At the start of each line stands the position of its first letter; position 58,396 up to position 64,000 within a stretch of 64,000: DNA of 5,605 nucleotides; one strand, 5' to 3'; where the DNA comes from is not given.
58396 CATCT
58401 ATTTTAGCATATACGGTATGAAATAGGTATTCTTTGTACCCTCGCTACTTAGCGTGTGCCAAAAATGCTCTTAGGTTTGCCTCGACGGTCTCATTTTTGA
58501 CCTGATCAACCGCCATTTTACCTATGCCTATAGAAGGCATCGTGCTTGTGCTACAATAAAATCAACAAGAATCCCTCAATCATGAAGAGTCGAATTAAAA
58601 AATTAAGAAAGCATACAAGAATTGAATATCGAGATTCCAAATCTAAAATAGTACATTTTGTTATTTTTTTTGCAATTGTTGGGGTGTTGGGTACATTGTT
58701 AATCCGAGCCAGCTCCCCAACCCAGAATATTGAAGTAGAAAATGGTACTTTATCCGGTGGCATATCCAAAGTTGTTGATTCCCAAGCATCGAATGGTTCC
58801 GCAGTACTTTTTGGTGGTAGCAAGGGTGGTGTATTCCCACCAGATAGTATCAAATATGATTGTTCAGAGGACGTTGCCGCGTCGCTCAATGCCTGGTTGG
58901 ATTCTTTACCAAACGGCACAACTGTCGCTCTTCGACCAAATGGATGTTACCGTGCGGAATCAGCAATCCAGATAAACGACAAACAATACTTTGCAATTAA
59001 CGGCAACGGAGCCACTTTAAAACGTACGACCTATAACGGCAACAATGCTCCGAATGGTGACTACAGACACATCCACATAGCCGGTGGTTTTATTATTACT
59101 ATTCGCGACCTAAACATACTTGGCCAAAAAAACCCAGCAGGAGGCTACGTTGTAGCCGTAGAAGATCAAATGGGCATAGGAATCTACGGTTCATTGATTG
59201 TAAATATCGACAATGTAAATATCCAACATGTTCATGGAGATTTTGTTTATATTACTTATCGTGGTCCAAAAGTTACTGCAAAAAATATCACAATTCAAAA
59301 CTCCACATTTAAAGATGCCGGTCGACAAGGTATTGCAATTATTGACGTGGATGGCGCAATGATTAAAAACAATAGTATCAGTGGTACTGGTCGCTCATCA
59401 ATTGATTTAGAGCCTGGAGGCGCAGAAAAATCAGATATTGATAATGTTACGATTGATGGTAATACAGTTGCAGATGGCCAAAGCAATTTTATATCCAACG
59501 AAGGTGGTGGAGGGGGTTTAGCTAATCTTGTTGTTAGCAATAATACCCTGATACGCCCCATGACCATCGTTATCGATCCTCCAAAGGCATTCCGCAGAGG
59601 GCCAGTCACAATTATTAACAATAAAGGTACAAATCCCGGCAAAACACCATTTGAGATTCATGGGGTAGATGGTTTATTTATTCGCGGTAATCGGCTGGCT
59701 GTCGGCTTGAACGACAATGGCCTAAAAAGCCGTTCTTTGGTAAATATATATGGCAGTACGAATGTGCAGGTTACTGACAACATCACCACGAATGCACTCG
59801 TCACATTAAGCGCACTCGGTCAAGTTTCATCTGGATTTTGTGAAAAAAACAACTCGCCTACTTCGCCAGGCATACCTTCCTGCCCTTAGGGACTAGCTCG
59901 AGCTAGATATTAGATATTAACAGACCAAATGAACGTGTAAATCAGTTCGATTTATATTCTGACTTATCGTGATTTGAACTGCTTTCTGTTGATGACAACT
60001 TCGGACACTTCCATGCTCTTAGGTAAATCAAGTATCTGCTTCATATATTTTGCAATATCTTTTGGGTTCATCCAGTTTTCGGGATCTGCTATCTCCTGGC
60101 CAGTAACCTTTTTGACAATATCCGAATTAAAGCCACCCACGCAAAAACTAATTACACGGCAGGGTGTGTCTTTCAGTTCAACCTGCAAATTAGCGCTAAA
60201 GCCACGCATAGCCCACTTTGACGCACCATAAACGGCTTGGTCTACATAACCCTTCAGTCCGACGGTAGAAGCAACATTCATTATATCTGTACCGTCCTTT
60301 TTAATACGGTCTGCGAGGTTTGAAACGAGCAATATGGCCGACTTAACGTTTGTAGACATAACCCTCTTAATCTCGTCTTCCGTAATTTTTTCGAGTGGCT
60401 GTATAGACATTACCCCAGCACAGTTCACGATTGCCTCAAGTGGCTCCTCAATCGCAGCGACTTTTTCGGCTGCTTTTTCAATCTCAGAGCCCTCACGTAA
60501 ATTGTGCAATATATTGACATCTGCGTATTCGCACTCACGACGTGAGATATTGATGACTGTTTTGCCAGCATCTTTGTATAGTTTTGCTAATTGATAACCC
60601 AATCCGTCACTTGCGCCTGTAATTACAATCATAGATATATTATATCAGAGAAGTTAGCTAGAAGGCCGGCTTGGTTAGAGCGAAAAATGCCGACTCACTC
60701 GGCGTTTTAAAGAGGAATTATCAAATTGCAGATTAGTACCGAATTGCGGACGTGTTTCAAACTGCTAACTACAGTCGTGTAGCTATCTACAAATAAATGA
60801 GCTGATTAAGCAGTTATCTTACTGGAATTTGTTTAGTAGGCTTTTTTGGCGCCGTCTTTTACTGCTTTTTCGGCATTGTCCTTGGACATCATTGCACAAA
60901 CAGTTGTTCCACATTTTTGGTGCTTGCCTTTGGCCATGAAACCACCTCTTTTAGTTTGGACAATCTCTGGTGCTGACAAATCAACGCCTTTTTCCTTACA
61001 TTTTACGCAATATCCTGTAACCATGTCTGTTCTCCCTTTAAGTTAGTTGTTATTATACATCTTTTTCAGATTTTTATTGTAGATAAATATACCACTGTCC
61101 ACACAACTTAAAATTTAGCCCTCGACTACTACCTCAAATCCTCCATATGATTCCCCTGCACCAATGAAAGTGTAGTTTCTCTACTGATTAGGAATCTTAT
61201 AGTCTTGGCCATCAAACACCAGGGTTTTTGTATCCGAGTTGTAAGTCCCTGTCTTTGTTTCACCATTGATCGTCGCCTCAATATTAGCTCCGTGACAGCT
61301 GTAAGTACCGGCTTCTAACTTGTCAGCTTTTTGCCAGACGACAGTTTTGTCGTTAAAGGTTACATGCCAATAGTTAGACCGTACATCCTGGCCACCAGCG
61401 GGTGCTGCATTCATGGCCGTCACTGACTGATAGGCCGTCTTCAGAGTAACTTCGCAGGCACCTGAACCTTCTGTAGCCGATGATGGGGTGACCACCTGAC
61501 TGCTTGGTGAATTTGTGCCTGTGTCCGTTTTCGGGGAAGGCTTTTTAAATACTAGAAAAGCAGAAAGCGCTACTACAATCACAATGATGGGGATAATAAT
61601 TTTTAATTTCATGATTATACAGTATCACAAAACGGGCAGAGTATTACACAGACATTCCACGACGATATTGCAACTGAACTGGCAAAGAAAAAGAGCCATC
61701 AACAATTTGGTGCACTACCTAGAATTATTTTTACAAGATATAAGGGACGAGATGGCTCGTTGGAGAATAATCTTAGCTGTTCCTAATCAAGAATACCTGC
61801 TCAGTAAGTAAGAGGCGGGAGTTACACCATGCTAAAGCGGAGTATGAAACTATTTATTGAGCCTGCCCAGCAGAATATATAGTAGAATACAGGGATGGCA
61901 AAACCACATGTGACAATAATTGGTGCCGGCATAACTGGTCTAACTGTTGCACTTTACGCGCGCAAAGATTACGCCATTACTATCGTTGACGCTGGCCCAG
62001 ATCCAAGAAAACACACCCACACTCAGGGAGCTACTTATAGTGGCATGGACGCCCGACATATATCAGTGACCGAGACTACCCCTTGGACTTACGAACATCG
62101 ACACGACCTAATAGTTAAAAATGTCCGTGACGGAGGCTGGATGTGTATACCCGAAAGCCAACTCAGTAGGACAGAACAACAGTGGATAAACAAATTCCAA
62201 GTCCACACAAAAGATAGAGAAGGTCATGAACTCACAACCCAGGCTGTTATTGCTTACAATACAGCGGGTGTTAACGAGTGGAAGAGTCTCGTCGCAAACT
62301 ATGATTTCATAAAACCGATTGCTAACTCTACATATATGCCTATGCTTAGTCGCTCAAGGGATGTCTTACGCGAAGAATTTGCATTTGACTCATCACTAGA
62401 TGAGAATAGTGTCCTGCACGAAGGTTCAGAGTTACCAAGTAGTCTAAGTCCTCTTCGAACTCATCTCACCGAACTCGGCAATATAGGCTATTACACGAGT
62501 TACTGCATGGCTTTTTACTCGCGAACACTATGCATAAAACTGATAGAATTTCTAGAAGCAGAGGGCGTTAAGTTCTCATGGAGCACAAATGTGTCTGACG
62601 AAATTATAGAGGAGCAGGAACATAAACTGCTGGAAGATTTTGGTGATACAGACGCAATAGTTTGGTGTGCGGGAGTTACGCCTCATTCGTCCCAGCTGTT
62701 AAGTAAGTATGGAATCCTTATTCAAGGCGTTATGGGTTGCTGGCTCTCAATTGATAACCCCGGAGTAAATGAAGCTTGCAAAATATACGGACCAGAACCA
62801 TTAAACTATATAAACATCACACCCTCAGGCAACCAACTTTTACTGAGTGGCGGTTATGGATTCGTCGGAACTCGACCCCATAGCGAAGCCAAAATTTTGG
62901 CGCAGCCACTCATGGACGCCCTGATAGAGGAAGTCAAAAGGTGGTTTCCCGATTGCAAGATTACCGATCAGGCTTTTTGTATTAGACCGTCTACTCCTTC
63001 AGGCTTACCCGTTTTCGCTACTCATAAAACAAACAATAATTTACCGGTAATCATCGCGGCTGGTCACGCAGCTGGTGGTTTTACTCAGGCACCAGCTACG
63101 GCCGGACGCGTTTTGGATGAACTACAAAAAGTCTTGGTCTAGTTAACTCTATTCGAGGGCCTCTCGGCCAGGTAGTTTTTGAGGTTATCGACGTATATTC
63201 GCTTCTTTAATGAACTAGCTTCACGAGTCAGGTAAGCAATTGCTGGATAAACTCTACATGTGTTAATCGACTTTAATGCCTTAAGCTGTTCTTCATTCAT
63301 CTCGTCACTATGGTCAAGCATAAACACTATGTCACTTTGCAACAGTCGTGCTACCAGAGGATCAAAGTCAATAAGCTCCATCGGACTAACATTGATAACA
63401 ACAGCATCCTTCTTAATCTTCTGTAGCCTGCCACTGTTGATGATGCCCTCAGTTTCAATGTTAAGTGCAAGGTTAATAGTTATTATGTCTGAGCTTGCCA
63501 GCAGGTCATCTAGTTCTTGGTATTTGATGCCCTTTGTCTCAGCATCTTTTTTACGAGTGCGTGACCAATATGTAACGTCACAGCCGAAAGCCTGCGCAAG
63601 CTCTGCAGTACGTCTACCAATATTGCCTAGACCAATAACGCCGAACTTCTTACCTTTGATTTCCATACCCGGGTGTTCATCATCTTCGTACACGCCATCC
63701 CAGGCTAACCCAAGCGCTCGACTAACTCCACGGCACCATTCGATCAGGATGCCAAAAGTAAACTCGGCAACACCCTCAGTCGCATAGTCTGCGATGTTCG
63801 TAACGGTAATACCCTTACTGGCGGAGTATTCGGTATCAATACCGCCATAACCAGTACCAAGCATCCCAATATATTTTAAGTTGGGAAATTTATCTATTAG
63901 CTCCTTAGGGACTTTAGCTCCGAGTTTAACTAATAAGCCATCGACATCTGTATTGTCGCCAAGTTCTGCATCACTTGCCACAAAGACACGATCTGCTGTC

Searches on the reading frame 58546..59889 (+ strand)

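Call 88: search_protein_families(library=pfam, proteins=[window:58546-59889:+], max_evalue=0.0001)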
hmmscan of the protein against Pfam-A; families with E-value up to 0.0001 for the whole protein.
window:58546-59889:+ (447 aa): 1 family
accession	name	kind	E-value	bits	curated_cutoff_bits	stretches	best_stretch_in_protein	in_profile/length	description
PF13229.12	Beta_helix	-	2.5e-09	37.4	25.9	1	176-337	3-136/158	Right handed beta helix region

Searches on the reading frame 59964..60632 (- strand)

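Call 88: search_protein_families(library=pfam, proteins=[window:59964-60632:-], max_evalue=0.0001)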
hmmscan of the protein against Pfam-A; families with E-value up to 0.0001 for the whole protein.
window:59964-60632:- (222 aa): 3 families
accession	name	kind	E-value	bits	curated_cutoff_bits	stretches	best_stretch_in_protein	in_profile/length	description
PF00106.31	adh_short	-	6.4e-34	117.6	26.6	1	2-178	3-192/195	short chain dehydrogenase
PF13561.12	adh_short_C2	-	7.2e-18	65.5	27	1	6-180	1-188/236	Enoyl-(Acyl carrier protein) reductase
PF08659.16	KR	-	1.8e-11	44.7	22.6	1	2-147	3-161/180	KR domain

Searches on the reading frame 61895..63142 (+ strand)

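Call 88: search_protein_families(library=pfam, proteins=[window:61895-63142:+], max_evalue=0.0001)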
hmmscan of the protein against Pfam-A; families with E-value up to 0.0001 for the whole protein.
window:61895-63142:+ (415 aa): 2 families
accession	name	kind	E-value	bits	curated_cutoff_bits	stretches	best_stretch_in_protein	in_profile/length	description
PF01266.30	DAO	-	1.4e-26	94.3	27.9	1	6-404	2-348/353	FAD dependent oxidoreductase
PF07992.20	Pyr_redox_2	-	9.2e-08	32.3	26.1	0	5-38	144-178/291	Pyridine nucleotide-disulphide oxidoreductase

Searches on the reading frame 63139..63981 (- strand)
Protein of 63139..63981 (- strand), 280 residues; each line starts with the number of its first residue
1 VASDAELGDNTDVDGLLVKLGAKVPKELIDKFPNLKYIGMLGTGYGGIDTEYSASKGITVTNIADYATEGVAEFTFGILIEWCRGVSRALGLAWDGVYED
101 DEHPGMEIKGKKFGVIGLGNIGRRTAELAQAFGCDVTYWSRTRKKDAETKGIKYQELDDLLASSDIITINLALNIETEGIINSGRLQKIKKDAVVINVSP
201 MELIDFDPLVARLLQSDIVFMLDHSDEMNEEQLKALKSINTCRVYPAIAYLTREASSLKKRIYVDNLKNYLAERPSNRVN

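Call 88: search_protein_families(library=pfam, proteins=[window:63139-63981:-], max_evalue=0.0001)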
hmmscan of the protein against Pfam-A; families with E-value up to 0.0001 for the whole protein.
window:63139-63981:- (280 aa): 4 families
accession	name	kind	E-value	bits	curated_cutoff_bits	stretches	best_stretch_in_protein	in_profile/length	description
PF02826.25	2-Hacid_dh_C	-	2.5e-34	118.7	25.1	1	77-232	2-161/178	D-isomer specific 2-hydroxyacid dehydrogenase, NAD binding domain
PF00389.36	2-Hacid_dh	-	1.2e-18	67.5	24.6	1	11-280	38-134/134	D-isomer specific 2-hydroxyacid dehydrogenase, catalytic domain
PF03446.21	NAD_binding_2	-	4.5e-08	33.7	21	1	112-220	1-114/161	NAD binding domain of 6-phosphogluconate dehydrogenase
PF00670.27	AdoHcyase_NAD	-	7.2e-05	23.4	27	0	108-206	21-118/162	S-adenosyl-L-homocysteine hydrolase, NAD binding domain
